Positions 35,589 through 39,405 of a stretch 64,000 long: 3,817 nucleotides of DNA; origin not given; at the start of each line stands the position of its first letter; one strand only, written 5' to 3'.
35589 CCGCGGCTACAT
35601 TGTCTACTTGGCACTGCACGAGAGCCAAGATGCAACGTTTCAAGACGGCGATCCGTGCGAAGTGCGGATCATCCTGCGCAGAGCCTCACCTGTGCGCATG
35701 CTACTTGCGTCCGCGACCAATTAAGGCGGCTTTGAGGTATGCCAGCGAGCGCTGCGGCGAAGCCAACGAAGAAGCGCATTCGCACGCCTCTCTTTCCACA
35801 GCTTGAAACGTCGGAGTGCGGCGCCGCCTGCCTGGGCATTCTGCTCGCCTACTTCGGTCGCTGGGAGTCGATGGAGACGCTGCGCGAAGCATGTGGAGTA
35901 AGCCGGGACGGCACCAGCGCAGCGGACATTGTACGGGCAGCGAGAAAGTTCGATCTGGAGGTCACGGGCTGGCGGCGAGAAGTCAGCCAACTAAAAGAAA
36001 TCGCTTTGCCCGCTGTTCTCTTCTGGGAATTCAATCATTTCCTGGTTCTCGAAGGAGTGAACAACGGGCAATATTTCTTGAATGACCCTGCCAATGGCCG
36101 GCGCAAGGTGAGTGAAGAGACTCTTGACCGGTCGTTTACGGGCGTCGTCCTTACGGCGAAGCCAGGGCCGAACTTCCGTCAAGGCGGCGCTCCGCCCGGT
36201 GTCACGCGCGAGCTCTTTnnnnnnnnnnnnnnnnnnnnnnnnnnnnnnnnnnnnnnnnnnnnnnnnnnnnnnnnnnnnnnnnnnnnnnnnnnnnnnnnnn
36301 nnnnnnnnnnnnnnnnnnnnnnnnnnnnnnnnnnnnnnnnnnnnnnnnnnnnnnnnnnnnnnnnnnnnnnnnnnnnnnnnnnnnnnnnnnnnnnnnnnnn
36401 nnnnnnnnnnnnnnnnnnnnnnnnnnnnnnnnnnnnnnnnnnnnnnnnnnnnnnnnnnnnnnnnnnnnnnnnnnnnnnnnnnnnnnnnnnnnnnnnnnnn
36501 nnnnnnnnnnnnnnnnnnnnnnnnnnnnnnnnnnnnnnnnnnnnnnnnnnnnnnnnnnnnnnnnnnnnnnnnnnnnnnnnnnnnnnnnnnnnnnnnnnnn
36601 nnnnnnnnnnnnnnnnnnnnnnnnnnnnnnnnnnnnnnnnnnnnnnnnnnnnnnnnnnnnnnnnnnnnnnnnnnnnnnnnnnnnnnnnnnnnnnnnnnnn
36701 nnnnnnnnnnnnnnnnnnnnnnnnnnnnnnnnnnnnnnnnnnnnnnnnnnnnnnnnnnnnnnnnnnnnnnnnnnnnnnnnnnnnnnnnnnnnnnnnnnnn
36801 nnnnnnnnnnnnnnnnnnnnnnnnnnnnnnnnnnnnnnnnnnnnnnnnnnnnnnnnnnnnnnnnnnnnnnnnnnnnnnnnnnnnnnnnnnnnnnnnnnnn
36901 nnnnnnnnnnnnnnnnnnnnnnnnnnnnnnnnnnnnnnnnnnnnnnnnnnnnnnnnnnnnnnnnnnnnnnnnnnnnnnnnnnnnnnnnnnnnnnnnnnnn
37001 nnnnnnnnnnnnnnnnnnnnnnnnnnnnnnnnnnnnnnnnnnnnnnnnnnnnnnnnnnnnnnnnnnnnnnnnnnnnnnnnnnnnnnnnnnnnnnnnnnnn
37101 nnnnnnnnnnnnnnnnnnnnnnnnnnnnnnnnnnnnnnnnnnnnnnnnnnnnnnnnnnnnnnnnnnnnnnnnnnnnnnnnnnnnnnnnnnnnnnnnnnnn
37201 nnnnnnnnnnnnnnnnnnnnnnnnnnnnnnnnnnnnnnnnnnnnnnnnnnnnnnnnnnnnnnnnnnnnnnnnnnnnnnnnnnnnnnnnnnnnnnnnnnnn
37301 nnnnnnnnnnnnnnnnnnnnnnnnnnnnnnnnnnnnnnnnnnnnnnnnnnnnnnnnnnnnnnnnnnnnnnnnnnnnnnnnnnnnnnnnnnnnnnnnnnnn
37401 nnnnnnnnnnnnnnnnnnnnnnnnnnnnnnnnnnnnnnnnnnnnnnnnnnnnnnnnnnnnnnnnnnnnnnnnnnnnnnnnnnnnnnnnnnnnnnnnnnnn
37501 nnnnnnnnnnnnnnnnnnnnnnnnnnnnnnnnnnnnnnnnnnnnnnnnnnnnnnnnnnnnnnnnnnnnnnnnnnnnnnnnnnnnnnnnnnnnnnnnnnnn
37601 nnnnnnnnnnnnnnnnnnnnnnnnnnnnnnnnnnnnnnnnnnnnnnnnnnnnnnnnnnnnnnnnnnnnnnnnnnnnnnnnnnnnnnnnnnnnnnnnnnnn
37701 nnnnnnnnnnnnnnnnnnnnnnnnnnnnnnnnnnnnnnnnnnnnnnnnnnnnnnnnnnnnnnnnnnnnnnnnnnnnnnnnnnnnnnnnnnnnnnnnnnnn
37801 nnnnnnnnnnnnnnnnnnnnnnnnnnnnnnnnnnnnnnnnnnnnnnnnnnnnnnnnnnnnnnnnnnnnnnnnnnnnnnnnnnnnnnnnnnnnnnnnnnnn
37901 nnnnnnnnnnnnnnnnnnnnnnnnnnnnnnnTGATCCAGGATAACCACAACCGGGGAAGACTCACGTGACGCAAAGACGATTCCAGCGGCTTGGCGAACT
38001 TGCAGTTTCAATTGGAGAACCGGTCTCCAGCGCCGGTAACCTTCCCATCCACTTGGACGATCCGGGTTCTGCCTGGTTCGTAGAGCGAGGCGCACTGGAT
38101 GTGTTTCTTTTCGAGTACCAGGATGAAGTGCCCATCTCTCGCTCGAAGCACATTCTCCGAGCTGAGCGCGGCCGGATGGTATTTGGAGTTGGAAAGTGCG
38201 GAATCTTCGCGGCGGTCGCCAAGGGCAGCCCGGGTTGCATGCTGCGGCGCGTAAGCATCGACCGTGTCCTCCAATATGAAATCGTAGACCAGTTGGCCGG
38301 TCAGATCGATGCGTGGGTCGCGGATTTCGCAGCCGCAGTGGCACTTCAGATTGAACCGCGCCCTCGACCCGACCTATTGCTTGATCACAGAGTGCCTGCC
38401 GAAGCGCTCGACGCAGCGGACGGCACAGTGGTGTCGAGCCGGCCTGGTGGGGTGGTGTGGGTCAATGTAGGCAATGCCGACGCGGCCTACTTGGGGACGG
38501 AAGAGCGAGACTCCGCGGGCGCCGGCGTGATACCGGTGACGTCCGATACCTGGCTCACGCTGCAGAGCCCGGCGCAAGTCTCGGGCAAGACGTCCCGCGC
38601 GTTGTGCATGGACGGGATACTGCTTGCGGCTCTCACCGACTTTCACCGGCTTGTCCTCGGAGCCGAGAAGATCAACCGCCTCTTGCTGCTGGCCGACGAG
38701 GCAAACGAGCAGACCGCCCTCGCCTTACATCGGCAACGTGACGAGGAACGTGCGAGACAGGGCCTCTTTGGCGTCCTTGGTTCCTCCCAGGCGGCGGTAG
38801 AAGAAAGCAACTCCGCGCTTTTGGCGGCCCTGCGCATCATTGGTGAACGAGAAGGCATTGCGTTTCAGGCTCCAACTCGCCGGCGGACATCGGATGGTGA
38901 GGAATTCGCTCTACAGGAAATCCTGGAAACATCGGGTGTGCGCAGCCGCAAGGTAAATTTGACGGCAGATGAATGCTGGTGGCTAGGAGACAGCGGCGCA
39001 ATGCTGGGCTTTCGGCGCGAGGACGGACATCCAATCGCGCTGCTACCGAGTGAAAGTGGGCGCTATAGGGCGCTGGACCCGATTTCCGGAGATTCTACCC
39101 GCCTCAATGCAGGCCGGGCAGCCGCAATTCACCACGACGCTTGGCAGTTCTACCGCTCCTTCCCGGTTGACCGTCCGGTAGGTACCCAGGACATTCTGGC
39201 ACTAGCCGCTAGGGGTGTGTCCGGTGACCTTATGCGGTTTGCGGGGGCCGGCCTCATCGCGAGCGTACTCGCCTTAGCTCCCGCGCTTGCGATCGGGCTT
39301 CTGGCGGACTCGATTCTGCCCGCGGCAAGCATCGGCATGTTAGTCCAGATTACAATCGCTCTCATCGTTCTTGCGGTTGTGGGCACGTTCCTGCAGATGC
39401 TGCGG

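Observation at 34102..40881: Stand-alone precursor peptide plus NHLM-type three-gene exporter with no co-encoded modification enzyme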

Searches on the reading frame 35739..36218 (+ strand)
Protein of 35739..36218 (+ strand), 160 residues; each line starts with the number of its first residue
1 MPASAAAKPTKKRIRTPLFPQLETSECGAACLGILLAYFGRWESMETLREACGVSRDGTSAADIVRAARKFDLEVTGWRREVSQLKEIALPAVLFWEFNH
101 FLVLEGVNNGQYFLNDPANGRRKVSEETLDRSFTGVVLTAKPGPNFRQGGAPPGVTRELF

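Call 24: search_solved_structures(query=window:35739-36218:+, show_alignments=4, max_evalue=0.001)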
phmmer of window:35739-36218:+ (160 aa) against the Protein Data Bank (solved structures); distinct sequences matched with E-value up to 0.001: 12.
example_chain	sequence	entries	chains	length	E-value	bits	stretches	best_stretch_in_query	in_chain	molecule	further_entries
6mpz_A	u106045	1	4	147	2.9e-37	131.1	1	10-145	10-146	Double Glycine Motif Protease domain from AMS/PCAT Transporter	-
3k8u_A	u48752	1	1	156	1.3e-12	51.1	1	17-147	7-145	Putative ABC transporter, ATP-binding protein ComA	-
5xe8_A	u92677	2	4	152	1.9e-12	50.5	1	18-147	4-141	Putative ABC transporter, ATP-binding protein ComA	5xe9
4ry2_A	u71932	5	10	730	5.1e-12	49.1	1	20-150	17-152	ABC-type bacteriocin transporter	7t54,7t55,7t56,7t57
4s0f_A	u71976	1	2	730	5.1e-12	49.1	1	20-150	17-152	ABC-type bacteriocin transporter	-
8vp3_A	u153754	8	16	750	5.5e-12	49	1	21-150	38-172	ABC-type bacteriocin transporter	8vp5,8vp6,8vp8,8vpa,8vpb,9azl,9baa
7n87_A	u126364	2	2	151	8.5e-12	48.4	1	20-149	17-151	ABC-type bacteriocin transporter | Peptidase C39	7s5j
6v9z_A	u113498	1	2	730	9.2e-11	45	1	21-150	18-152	ABC-type bacteriocin transporter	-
8hf4_A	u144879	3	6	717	7.3e-10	42.1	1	19-147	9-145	Transport/processing ATP-binding protein ComA | Competence factor transporting ATP-binding protein/permease ComA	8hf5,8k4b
8hf7_A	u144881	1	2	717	7.3e-10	42.1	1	19-147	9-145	Competence factor transporting ATP-binding protein/permease ComA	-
8hf6_A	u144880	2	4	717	7.4e-10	42.1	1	19-147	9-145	Competence factor transporting ATP-binding protein/permease ComA | Transport/processing ATP-binding protein ComA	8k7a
8vp9_A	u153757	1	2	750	3.3e-09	39.9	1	21-150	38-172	ABC-type bacteriocin transporter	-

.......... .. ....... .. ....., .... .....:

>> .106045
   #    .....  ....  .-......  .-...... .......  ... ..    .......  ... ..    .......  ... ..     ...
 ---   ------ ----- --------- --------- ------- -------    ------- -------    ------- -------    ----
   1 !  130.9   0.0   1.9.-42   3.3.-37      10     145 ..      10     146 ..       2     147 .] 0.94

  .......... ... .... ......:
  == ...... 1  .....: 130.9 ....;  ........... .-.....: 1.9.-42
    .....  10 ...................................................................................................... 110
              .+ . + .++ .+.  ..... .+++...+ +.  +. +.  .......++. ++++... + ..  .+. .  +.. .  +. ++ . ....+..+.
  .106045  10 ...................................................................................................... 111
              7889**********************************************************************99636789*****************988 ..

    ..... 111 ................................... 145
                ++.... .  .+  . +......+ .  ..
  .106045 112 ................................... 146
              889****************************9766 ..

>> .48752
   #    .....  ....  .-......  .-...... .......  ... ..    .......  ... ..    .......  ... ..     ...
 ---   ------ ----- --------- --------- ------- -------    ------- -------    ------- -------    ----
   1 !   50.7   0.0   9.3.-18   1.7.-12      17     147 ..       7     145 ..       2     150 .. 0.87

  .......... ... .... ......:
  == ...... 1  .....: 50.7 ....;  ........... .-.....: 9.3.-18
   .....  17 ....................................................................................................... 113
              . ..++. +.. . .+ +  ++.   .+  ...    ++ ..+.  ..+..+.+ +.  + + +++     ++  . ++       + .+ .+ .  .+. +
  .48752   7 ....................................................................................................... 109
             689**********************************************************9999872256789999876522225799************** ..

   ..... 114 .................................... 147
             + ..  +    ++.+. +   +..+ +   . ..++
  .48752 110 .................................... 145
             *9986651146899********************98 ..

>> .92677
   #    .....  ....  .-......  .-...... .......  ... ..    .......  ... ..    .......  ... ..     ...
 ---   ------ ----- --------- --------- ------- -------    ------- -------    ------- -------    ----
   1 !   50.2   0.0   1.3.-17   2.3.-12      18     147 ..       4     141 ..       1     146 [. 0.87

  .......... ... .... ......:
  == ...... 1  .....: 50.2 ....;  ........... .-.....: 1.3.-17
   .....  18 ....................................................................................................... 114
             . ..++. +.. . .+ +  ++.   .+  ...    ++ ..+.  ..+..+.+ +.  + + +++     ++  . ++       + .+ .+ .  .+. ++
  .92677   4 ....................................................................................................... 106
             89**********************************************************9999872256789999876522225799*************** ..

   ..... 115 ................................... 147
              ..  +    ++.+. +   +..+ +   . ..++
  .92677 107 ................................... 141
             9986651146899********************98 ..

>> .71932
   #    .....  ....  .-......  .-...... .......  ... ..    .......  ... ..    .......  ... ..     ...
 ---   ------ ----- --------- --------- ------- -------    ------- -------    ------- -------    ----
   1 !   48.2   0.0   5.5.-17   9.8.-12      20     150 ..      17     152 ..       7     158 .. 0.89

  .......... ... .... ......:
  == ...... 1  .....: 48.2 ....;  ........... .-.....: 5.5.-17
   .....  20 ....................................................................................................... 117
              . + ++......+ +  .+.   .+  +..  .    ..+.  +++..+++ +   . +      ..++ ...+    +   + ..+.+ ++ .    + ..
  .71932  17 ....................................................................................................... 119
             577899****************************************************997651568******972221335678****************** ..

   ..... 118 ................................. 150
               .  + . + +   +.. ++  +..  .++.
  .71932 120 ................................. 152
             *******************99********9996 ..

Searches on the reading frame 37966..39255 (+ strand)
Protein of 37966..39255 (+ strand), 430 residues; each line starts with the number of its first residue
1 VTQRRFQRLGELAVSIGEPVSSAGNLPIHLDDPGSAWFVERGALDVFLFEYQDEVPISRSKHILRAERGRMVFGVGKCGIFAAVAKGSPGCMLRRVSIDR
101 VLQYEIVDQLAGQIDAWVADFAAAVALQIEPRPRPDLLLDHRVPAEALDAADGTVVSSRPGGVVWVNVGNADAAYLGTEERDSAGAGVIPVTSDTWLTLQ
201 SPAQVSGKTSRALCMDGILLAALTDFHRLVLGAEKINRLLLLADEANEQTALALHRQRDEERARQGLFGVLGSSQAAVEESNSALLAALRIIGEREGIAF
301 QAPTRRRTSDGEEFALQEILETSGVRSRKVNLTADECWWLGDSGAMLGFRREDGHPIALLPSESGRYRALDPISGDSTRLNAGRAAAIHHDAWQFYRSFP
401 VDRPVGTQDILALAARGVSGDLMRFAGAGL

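Call 21: search_protein_families(library=pfam, proteins=[window:37966-39255:+], max_evalue=10)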
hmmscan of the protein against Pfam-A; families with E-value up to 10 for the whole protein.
window:37966-39255:+ (430 aa): 0 families

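Call 23: search_solved_structures(query=window:37966-39255:+, show_alignments=3, max_evalue=10)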
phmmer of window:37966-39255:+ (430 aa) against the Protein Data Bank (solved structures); distinct sequences matched with E-value up to 10: 0.

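Call 27: find_homologous_proteins(query=window:37966-39255:+, max_evalue=0.001)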
Query window:37966-39255:+ (430 aa): 9 proteins with E <= 0.001 among 8000 candidates.
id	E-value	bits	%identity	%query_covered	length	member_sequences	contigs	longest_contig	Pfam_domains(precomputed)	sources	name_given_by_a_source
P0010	1.9e-200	685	76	94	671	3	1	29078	PF00664.29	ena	-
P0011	6.6e-133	462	54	98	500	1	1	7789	-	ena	-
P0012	4.9e-98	347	45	97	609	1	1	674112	PF00664.29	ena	-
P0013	5.4e-90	321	76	47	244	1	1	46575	-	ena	-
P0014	6.9e-89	317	44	95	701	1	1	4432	PF00664.29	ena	-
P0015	1.0e-87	313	41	99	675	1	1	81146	PF00664.29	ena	-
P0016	1.2e-81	293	41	99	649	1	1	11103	-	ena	-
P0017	1.4e-63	234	57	47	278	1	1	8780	-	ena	-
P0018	4.4e-63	232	47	66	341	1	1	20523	-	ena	-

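Call 28: find_encoding_contigs(protein=P0012, flank=10000, max_places=2)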
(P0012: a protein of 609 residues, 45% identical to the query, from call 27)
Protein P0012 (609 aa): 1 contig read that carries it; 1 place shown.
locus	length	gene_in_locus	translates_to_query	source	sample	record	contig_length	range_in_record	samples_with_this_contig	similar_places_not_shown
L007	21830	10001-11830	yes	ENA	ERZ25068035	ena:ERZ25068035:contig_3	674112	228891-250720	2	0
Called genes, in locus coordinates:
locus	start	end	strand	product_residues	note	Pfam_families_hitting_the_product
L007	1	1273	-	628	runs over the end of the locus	PF01558:POR, PF01855:POR_N, PF02776:TPP_enzyme_N (weak), PF17147:PFOR_II (weak)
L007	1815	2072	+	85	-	-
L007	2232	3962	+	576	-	-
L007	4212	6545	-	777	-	PF14236:DruA, PF14706:Tnp_DNA_bind, PF01609:DDE_Tnp_1 (weak), PF02281:Dimer_Tnp_Tn5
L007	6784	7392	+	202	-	PF00364:Biotin_lipoyl (faint), PF25919:BSH_CusB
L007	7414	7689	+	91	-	-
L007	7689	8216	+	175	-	PF03412:Peptidase_C39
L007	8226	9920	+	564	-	PF00664:ABC_membrane, PF00005:ABC_tran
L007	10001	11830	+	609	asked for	PF00664:ABC_membrane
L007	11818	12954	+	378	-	PF00005:ABC_tran, PF02463:SMC_N (faint)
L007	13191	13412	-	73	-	-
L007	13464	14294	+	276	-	-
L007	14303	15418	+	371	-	PF09848:SLFN-g3_helicase (weak), PF13245:AAA_19 (weak), PF13401:AAA_22 (weak), PF01443:Viral_helicase1 (faint), PF13538:UvrD_C_2 (weak)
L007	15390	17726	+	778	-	PF13532:2OG-FeII_Oxy_2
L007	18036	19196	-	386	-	PF00266:Aminotran_5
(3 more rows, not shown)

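Call 29: find_encoding_contigs(protein=P0015, flank=10000, max_places=2)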
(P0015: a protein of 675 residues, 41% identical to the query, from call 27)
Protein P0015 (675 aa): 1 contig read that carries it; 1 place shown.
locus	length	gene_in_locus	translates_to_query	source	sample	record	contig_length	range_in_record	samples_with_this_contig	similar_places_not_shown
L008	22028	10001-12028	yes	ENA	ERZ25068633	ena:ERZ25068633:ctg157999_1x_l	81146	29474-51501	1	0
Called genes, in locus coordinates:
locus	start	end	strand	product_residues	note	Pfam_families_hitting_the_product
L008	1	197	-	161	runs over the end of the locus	-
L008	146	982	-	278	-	PF05685:Uma2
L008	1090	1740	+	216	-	-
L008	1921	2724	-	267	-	PF00497:SBP_bac_3, PF10613:Lig_chan-Glu_bd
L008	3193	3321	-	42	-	-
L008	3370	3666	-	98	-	PF01850:PIN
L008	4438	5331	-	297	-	PF01909:NTP_transf_2 (weak)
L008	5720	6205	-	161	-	PF04313:HSDR_N (faint)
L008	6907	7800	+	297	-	PF25919:BSH_CusB (faint), PF00364:Biotin_lipoyl (faint)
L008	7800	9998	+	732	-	PF03412:Peptidase_C39, PF00664:ABC_membrane, PF00005:ABC_tran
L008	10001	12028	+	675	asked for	PF00664:ABC_membrane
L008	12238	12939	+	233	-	PF00005:ABC_tran, PF02463:SMC_N (faint), PF13191:AAA_16 (weak), PF13401:AAA_22 (faint)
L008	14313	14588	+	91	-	-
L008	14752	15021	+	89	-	PF02979:NHase_alpha (weak)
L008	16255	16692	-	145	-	PF01565:FAD_binding_4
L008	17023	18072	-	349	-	-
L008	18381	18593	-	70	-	-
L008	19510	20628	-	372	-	-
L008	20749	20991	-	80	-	-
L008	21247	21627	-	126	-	-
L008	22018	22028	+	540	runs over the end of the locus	-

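Call 51: predict_structure(alignment_id=A2)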
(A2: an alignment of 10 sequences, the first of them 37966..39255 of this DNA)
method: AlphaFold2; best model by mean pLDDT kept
length: 430 residues; sequences in the alignment: 10
mean_pLDDT: 79.1   pTM: 0.58
mean pLDDT of the five models: 79.1, 79.0, 77.7, 76.7, 75.3
residues with pLDDT >= 90: 132; 70-90: 203; 50-70: 41; < 50: 54
segments of 3 or more residues with pLDDT < 50: 1-3, 267-280, 309-312, 399-430
pLDDT, mean of each block of 10 residues (from residue 1): 64 89 75 92 91 77 92 86 89 91 86 94 90 90 81 93 89 86 80 94 92 90 92 87 75 67 51 36 79 82 61 70 81 83 82 89 82 85 88 73 40 45 42
secondary structure, 60 per line:
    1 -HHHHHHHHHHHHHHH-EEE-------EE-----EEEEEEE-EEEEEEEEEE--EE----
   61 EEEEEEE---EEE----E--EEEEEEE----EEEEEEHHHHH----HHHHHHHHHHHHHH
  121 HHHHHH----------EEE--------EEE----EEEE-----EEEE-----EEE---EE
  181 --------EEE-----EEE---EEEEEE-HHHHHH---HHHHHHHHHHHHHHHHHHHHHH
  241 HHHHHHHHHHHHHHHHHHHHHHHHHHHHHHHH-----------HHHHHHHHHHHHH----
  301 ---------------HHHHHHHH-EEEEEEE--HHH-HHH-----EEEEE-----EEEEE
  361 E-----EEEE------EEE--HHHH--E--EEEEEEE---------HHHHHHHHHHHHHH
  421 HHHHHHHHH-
elements in order: H2-16 E18-20 E35-41 E43-52 E61-67 E71-73 E81-87 E92-97 H98-102 H107-126 E137-139 E148-150 E155-158 E164-167 E173-175 E189-191 E197-199 E203-208 H210-215 H219-272 H284-296 H316-323 E325-331 E346-350 E356-361 E367-370 E377-379 H382-385 E391-397 H407-429

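Call 53: fold_search(model_id=the predicted structure, library=pdb)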
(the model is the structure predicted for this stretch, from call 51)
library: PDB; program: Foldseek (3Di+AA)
matches with E <= 10: 1566; with E <= 0.001: 84
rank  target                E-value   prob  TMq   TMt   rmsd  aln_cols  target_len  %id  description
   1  6byr_B                1.2e-06  0.99  0.11  0.16  20.1       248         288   13  Structures of the PKA RI alpha holoenzyme with the FLHCC driver J-PKAc alpha or native PKAc alpha (released 2019-04-03)
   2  4jv4                  1.8e-06  1.00  0.16  0.24  12.7       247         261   13  Crystal Structure of RIalpha(91-379) bound to HE33, a N6 di-propyl substituted cAMP analog (released 2013-09-18)
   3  4x6r_B                2.7e-06  0.99  0.12  0.17  20.0       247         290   12  An Isoform-specific Myristylation Switch Targets RIIb PKA Holoenzymes to Membranes (released 2015-07-22)
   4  3tnp_B                4.7e-06  1.00  0.15  0.23  19.7       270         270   12  Structure and Allostery of the PKA RIIb Tetrameric Holoenzyme (released 2012-02-01)
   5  5dyk                  5.5e-06  0.98  0.16  0.10  20.9       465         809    8  Crystal structure of the cGMP-dependent protein kinase PKG from Plasmodium falciparum - Apo form (released 2015-11-04)
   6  6no7_B                6.5e-06  1.00  0.14  0.20  21.6       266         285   12  Crystal Structure of the full-length wild-type PKA RIa Holoenzyme (released 2019-07-24)
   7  3j4q_B                7.7e-06  0.99  0.13  0.14  21.2       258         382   12  Pseudo-atomic model of the AKAP18-PKA complex in a bent conformation derived from electron microscopy (released 2013-11-13)
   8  2qvs_B                8.6e-06  0.99  0.13  0.17  21.2       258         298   12  Crystal Structure of Type IIa Holoenzyme of cAMP-dependent Protein Kinase (released 2007-10-23)
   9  5dyl                  9.7e-06  0.99  0.12  0.07  19.6       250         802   11  Crystal structure of the cGMP-dependent protein kinase PKG from Plasmodium Vivax - Apo form (released 2015-11-04)
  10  4wbb_A                1.0e-05  1.00  0.15  0.22  19.6       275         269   12  Single Turnover Autophosphorylation Cycle of the PKA RIIb Holoenzyme (released 2015-05-20)
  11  2qcs_B                1.1e-05  1.00  0.14  0.19  20.7       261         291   11  A complex structure between the Catalytic and Regulatory subunit of Protein Kinase A that represents the inhibited sta (released 2007-11-06)
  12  6rsx                  1.1e-05  1.00  0.18  0.26  13.0       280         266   10  Regulatory Subunit of cAMP-dependant Protein Kinase A from Euglena gracilis at 1.6 A resolution (released 2020-10-28)
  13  5kbf_A                1.4e-05  1.00  0.19  0.26  13.1       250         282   14  cAMP bound PfPKA-R (141-441) (released 2016-10-12)
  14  6no7_F                1.6e-05  1.00  0.15  0.21  19.9       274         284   12  Crystal Structure of the full-length wild-type PKA RIa Holoenzyme (released 2019-07-24)
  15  4din_B                1.8e-05  0.97  0.11  0.13  20.4       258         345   12  Novel Localization and Quaternary Structure of the PKA RI beta Holoenzyme (released 2012-07-04)
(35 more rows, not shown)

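Call 76: search_protein_families(library=ncbifam, proteins=[L008:14313-14588:+, L008:14752-15018:+], max_evalue=0.01)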
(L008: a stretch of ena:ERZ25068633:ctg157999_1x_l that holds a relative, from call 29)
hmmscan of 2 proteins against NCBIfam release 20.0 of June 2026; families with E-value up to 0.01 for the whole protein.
L008:14313-14588:+ (91 aa): 6 families
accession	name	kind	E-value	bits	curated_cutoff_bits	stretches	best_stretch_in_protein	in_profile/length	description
TIGR03793.1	leader_NHLP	domain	1.7e-16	59.8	50.9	1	7-80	3-77/77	NHLP leader peptide family RiPP precursor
TIGR01323.1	nitrile_alph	equivalog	7.8e-07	28.8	249.85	1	20-78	114-175/189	nitrile hydratase subunit alpha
NF038399.1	NH_RiPP_Os17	domain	2.7e-05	24.2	40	1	13-36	6-29/63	Os1348 family NHLP clan protein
TIGR03795.1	RNP_Burkhold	subfamily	0.00022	21.5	41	1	17-62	24-69/114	BMA_0021/BMA_0022 family TOMM bacteriocin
NF033431.1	cinnamycin_RiPP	subfamily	0.00079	20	35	1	11-45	2-37/81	cinnamycin family lantibiotic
TIGR03887.1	thiocyan_alph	equivalog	0.0087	15.9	291.45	1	21-71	126-175/200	thiocyanate hydrolase subunit gamma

L008:14752-15018:+ (89 aa): 4 families
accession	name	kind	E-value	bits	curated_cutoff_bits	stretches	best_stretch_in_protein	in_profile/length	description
TIGR03793.1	leader_NHLP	domain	1.1e-17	63.6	50.9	1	6-80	2-77/77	NHLP leader peptide family RiPP precursor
TIGR01323.1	nitrile_alph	equivalog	1.3e-07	31.3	249.85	1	20-74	114-171/189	nitrile hydratase subunit alpha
NF038399.1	NH_RiPP_Os17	domain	3.3e-06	27.1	40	1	13-42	6-34/63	Os1348 family NHLP clan protein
TIGR03795.1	RNP_Burkhold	subfamily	0.003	17.9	41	1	17-62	24-69/114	BMA_0021/BMA_0022 family TOMM bacteriocin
